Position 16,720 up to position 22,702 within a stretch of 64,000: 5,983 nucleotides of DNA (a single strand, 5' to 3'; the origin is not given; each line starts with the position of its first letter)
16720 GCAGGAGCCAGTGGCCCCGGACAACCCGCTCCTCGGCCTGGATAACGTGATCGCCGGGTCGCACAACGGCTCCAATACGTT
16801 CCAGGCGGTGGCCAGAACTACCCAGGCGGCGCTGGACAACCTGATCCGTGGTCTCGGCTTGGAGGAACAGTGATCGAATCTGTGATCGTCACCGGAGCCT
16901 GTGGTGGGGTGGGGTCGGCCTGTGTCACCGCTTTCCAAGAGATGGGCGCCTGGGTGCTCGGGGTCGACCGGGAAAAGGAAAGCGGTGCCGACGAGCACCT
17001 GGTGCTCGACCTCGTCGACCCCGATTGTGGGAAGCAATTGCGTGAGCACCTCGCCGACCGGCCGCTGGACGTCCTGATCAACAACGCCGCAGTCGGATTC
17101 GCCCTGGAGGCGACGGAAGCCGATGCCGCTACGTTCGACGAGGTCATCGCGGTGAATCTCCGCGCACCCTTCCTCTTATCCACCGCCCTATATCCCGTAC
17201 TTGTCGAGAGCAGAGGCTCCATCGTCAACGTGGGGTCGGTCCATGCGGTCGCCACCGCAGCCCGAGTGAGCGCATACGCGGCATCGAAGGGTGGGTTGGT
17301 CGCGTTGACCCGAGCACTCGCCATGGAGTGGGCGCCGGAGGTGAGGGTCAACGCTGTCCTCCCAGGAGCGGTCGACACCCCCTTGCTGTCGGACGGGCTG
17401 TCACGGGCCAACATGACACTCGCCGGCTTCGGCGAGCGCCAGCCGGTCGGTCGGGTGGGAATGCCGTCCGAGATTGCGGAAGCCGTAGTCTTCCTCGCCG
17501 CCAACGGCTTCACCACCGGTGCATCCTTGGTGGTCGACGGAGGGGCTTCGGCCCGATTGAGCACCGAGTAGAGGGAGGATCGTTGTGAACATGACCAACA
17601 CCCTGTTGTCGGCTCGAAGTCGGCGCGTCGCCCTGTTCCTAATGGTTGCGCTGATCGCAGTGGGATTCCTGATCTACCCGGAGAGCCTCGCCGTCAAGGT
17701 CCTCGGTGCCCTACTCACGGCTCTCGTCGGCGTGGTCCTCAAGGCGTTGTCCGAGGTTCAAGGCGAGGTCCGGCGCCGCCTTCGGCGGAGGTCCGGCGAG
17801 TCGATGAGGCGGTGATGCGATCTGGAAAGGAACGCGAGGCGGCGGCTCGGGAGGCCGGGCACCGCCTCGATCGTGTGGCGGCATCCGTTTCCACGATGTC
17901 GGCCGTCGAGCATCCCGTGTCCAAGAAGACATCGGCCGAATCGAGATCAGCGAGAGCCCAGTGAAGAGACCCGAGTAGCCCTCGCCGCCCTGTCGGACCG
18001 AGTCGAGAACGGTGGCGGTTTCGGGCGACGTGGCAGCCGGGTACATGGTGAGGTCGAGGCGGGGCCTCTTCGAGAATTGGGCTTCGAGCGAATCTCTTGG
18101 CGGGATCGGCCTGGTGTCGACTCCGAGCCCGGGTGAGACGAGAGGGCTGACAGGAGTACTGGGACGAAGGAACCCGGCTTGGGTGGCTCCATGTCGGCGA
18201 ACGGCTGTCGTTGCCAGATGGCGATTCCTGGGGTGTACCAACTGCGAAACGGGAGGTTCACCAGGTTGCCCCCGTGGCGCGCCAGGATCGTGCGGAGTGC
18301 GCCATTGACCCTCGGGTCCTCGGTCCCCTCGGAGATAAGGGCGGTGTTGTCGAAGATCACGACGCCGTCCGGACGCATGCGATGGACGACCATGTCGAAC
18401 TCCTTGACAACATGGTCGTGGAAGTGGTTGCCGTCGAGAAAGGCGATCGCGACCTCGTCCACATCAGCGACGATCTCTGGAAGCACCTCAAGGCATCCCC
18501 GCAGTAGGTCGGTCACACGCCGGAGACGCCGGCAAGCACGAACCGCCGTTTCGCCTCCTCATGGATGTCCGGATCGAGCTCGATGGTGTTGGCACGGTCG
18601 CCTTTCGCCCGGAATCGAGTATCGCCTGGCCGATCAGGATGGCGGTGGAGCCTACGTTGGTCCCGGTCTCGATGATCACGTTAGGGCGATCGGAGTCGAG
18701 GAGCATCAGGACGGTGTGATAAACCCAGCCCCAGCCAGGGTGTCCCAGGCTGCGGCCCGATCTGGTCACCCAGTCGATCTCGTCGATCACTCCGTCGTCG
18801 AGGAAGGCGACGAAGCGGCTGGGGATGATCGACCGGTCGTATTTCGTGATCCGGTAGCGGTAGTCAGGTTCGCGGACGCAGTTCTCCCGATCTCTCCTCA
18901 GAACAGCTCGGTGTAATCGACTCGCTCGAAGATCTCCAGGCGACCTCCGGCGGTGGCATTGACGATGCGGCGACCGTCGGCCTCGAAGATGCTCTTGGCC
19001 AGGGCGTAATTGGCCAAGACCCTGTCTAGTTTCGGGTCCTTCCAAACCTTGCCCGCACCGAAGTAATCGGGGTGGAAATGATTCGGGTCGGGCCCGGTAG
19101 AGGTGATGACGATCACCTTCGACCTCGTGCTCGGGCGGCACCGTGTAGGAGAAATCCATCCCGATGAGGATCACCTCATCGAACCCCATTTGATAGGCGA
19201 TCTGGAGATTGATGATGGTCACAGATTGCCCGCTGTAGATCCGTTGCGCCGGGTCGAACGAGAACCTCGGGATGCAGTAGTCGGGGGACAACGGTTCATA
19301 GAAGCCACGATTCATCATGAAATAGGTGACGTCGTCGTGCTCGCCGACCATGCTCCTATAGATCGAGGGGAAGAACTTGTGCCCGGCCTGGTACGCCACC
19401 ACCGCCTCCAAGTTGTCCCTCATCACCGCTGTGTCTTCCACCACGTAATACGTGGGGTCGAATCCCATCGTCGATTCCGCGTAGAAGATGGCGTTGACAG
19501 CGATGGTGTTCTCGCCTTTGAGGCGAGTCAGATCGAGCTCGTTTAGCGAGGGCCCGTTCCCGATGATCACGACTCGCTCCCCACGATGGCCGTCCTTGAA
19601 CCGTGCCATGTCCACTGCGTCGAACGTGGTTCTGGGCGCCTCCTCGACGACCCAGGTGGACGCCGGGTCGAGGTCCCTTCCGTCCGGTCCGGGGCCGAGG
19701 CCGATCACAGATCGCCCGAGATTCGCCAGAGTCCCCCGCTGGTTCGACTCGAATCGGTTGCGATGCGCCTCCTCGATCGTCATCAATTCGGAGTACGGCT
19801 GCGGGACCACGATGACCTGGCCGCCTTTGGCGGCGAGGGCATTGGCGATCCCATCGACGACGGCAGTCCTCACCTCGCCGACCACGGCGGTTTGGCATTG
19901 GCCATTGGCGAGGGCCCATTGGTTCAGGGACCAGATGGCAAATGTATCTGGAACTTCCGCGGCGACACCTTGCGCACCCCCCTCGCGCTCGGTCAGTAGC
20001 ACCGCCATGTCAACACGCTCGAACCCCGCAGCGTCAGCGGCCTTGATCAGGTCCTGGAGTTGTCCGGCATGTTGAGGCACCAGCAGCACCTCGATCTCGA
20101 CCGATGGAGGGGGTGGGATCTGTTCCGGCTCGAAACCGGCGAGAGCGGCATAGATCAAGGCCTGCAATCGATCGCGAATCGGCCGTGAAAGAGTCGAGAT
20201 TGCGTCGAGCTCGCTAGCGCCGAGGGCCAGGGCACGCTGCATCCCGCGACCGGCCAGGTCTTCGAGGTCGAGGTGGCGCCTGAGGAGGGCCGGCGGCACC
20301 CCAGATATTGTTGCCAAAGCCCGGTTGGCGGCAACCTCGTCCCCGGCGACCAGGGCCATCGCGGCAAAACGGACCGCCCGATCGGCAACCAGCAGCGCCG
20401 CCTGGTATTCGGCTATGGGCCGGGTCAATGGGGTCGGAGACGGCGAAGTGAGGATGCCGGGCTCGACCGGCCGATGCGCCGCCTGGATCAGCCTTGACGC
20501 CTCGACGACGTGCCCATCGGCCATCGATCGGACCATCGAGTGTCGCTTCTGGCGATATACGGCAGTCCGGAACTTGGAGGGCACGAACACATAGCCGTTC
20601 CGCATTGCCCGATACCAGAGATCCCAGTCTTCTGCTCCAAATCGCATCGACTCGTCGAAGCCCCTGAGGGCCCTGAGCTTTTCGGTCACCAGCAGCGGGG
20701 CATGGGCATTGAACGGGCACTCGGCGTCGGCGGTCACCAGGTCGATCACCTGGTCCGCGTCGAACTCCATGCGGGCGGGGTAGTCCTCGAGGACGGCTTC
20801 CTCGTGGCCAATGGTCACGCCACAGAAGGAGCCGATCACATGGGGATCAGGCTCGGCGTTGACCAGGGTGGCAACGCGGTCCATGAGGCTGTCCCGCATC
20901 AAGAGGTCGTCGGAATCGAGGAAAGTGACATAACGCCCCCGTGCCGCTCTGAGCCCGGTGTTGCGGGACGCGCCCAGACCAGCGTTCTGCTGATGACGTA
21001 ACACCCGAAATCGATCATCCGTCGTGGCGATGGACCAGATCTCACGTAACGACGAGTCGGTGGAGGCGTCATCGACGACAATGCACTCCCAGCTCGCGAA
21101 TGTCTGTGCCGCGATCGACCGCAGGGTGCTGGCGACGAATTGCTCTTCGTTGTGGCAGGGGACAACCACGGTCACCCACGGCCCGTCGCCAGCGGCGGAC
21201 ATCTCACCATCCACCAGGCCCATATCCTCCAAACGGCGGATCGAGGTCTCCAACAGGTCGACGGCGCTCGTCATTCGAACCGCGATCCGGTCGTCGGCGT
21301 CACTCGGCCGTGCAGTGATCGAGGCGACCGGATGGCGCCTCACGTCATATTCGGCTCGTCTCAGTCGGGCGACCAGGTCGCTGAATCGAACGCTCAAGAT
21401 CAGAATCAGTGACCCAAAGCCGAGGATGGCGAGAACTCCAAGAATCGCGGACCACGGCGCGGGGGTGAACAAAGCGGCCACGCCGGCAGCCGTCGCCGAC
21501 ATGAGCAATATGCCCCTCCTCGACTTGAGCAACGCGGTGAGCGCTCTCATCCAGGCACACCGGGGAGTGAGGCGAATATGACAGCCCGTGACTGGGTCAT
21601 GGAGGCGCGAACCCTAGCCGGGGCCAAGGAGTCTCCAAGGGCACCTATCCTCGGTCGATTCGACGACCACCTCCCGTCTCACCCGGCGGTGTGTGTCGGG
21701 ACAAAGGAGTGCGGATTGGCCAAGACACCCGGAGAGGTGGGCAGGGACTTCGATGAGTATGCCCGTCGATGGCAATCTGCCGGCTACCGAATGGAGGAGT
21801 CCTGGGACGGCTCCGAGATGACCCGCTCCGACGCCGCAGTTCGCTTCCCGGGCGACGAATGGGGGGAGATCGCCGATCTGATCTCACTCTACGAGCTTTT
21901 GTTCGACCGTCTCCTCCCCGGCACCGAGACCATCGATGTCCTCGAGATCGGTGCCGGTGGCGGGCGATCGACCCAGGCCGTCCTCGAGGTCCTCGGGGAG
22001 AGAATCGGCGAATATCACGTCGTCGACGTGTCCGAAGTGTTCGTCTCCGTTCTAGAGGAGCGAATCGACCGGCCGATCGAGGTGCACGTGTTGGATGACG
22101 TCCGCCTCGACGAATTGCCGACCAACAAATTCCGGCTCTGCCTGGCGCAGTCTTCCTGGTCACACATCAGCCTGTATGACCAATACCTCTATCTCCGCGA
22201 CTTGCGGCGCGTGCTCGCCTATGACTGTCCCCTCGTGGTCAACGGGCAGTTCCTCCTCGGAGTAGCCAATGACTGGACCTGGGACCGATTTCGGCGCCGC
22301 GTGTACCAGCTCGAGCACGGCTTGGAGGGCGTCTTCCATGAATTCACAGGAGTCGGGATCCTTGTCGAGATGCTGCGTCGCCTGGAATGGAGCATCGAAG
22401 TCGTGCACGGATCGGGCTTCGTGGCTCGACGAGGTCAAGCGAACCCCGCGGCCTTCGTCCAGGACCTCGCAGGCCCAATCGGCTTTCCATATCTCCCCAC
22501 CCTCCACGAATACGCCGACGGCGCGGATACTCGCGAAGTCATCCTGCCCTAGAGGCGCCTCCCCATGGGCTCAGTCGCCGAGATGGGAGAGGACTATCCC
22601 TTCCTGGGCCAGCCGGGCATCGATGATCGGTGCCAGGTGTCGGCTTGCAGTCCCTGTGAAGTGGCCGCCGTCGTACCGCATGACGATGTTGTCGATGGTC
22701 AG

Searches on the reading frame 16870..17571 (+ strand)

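Call 10: search_protein_families(library=pfam, max_evalue=0.001, proteins=[window:16870-17571:+])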
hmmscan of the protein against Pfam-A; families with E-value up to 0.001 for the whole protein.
window:16870-17571:+ (233 aa): 5 families
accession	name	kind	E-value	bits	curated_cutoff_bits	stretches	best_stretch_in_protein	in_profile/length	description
PF13561.12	adh_short_C2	-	1.8e-44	152.6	27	1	9-226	1-235/236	Enoyl-(Acyl carrier protein) reductase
PF00106.31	adh_short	-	1.1e-37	129.9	26.6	1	5-173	3-187/195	short chain dehydrogenase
PF23441.1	SDR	-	1e-07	32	27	1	82-226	108-255/258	SDR-like rossmann domain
PF01370.27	Epimerase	-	2.4e-07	30.9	20.9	1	5-98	1-97/240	NAD dependent epimerase/dehydratase family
PF18306.6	LDcluster4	-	0.00049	20.2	26.3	1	4-70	33-98/151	SLOG cluster4 family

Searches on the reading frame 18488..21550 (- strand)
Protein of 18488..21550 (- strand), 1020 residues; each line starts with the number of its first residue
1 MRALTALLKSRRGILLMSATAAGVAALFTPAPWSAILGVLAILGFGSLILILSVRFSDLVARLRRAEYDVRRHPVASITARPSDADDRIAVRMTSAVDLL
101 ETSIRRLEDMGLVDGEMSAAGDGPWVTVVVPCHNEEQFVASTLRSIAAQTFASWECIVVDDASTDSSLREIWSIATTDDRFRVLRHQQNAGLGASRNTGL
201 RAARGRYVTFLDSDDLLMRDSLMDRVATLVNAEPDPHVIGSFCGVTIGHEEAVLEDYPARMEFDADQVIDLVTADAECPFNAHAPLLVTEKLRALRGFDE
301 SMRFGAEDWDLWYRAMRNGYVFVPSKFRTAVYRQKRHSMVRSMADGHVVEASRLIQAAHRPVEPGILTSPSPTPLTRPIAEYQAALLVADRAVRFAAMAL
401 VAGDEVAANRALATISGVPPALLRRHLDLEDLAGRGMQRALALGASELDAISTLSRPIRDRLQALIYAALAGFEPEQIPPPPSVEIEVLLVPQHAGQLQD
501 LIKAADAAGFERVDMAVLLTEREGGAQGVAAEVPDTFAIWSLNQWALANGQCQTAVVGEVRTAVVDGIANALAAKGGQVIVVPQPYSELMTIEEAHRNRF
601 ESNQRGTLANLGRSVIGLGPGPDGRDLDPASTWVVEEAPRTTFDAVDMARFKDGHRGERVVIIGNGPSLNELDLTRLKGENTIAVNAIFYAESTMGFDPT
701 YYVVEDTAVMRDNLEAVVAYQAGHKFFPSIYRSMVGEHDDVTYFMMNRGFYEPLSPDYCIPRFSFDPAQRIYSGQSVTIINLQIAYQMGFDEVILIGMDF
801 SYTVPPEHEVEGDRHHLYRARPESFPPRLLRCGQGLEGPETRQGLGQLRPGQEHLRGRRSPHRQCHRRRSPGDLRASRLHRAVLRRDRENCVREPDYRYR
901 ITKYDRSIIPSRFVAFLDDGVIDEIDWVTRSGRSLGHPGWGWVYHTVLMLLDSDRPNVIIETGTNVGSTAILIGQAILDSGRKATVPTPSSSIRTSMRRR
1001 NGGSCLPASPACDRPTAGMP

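Call 10: search_protein_families(library=pfam, max_evalue=0.001, proteins=[window:18488-21550:-])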
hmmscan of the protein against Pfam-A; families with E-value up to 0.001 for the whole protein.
window:18488-21550:- (1020 aa): 4 families
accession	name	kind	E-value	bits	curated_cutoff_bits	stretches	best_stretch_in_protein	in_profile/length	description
PF00535.33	Glycos_transf_2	-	6e-31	108.1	23.3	1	127-230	1-104/168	Glycosyl transferase family 2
PF13641.12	Glyco_tranf_2_3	-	5.3e-17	63.1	27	1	126-321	3-200/230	Glycosyltransferase like family 2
PF10111.15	Glyco_tranf_2_2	-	4.9e-16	59.5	27.3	1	127-339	1-222/276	Glycosyltransferase like family 2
PF01973.23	MptE-like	-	1.4e-15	58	34.6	1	650-803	17-169/171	6-hydroxymethylpterin diphosphokinase MptE-like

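Call 13: search_protein_families(library=ncbifam, max_evalue=0.01, proteins=[window:18488-21550:-])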
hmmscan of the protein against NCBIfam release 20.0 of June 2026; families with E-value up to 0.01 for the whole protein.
window:18488-21550:- (1020 aa): 26 families (the best 25 are shown)
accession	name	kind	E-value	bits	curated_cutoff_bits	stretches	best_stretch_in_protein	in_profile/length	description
TIGR03965.1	mycofact_glyco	equivalog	2.2e-26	92.8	280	1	104-320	54-268/467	mycofactocin biosynthesis glycosyltransferase MftF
NF047683.1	TeichurnBiosyTuaG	equivalog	6.2e-26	91.6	400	1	123-226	5-108/252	teichuronic acid biosynthesis protein TuaG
NF007482.0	PRK10073.1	equivalog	4.5e-22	78.5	423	1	125-220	7-101/334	glycosyltransferase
NF053739.1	GlytfEpsEBac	equivalog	8.6e-21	74.1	450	1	124-321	1-191/265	glycosyltransferase EpsE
NF041875.1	EPS_EpsD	equivalog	6.9e-19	68.4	370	1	126-400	1-277/325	exopolysaccharide biosynthesis glycosyltransferase EpsD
TIGR03937.1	PgaC_IcaA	equivalog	1.7e-18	66.8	422.3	1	121-224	42-145/407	poly-beta-1,6-N-acetyl-D-glucosamine synthase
NF050050.1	ProtGlycPglI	equivalog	1.2e-13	51.1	500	1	124-227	2-106/306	GalNAc(5)-diNAcBac-PP-undecaprenol beta-1,3-glucosyltransferase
NF007453.0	PRK10018.1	equivalog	2e-12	47.4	382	1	122-220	4-102/280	colanic acid biosynthesis glycosyltransferase WcaA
TIGR04017.1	WcaA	equivalog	4.4e-12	46.2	495.75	1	122-220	3-101/279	colanic acid biosynthesis glycosyltransferase WcaA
TIGR04283.1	glyco_like_mftF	equivalog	1.9e-11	44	182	1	127-318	2-172/221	TIGR04283 family arsenosugar biosynthesis glycosyltransferase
TIGR04242.1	nodulat_NodC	equivalog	3.6e-11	42.7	550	1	116-228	40-155/395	chitooligosaccharide synthase NodC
TIGR03111.1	glyc2_xrt_Gpos1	hypoth_equivalog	1.4e-10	40.5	363.95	1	118-252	43-175/439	TIGR03111 family XrtG-associated glycosyltransferase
NF038302.1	EPS_HpsE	equivalog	2.9e-10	39.6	300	1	126-220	3-102/307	hormogonium polysaccharide biosynthesis glycosyltransferase HpsE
NF038299.1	EPS_HpsN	equivalog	3.9e-09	35.9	425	1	125-230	2-107/317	hormogonium polysaccharide biosynthesis glycosyltransferase HpsN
NF047588.1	GlcsyltransPgfSStrep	equivalog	7.4e-09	35.2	500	1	126-214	3-95/308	glycosyltransferase PgfS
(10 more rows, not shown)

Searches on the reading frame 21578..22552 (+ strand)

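Call 10: search_protein_families(library=pfam, max_evalue=0.001, proteins=[window:21578-22552:+])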
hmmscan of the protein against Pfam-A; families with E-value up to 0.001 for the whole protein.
window:21578-22552:+ (324 aa): 3 families
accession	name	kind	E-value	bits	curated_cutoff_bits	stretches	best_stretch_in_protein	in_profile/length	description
PF13649.12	Methyltransf_25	-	1.6e-07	32.3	27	1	121-214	1-94/97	Methyltransferase domain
PF08241.18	Methyltransf_11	-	4.6e-06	27.6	21.2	1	122-214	1-88/95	Methyltransferase domain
PF08242.18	Methyltransf_12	-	1.1e-05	26.6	30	1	122-214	1-93/98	Methyltransferase domain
